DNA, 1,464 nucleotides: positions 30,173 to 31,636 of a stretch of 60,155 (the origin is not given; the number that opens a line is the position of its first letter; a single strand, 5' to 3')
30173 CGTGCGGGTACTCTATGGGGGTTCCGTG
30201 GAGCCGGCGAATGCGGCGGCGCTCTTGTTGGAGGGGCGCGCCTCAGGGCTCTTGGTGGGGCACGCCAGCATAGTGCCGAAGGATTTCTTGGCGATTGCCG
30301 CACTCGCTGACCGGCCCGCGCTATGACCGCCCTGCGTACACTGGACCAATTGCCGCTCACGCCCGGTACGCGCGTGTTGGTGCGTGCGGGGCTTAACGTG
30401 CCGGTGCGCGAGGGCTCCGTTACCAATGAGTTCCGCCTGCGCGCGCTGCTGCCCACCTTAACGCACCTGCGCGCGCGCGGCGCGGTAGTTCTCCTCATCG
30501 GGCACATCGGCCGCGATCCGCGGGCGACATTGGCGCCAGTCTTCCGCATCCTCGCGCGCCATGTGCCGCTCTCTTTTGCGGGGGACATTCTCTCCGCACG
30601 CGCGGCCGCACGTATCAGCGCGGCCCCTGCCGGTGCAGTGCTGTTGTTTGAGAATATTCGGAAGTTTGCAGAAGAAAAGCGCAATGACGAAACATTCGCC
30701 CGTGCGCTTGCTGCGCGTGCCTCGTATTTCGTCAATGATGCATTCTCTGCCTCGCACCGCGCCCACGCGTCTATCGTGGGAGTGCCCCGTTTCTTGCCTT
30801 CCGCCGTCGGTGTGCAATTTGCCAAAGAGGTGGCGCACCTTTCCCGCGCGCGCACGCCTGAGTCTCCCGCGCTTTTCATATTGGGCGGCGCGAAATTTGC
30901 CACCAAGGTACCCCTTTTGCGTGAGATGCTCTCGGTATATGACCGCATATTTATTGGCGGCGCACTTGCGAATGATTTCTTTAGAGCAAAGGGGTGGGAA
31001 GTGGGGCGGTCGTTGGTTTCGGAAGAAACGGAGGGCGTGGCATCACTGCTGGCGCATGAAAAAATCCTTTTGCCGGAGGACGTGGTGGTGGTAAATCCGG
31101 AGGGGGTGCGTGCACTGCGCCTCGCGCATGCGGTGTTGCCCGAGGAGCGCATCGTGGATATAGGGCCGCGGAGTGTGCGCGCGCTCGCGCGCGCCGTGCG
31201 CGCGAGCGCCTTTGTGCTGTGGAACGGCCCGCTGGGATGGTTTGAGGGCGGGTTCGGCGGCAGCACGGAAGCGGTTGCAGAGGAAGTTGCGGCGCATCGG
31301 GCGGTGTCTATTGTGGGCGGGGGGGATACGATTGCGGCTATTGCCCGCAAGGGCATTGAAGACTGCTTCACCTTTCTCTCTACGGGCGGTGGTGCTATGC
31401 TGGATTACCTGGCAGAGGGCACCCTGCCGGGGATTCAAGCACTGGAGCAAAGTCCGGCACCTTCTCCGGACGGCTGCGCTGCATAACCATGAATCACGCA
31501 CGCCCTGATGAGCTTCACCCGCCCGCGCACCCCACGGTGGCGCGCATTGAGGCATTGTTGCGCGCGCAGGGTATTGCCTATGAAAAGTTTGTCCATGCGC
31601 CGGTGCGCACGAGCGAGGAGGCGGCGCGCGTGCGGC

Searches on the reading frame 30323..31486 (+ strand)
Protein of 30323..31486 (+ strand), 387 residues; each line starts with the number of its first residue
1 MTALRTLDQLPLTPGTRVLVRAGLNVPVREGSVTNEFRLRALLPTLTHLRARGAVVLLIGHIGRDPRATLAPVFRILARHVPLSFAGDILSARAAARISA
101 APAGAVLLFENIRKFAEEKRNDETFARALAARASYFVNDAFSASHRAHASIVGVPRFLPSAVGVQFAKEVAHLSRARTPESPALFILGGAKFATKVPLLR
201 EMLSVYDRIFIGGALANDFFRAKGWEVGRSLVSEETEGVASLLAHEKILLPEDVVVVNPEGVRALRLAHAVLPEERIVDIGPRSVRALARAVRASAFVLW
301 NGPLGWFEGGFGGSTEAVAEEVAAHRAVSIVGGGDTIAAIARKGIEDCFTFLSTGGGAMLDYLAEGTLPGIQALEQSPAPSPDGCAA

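Call 69: find_encoding_contigs(protein=window:30323-31486:+, flank=10000, max_places=1)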
Protein window:30323-31486:+ (387 aa): 4 contigs read that carry it; 1 place shown.
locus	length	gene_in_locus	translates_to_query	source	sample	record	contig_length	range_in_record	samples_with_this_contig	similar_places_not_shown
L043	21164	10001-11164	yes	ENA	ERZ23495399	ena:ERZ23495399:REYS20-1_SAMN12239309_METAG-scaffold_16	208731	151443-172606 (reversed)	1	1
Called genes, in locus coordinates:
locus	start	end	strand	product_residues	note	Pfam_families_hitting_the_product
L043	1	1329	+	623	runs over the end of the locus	PF05762:VWA_CoxE (weak), PF13519:VWA_2 (weak)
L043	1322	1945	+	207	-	-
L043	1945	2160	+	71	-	-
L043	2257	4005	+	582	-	PF05157:MshEN, PF00437:T2SSE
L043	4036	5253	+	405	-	PF00482:T2SSF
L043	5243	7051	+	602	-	PF13620:CarboxypepD_reg, PF17210:SdrD_B (faint), PF17802:SpaA (faint), PF13620:CarboxypepD_reg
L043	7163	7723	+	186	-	-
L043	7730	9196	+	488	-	-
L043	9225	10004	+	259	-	PF00121:TIM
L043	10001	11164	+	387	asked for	PF00162:PGK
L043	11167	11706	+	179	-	PF04073:tRNA_edit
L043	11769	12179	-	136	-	PF01230:HIT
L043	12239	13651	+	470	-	PF00768:Peptidase_S11, PF13354:Beta-lactamase2 (faint)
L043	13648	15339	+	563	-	PF01368:DHH, PF02272:DHHA1 (weak), PF17768:RecJ_OB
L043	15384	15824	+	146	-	PF00075:RNase_H, PF13456:RVT_3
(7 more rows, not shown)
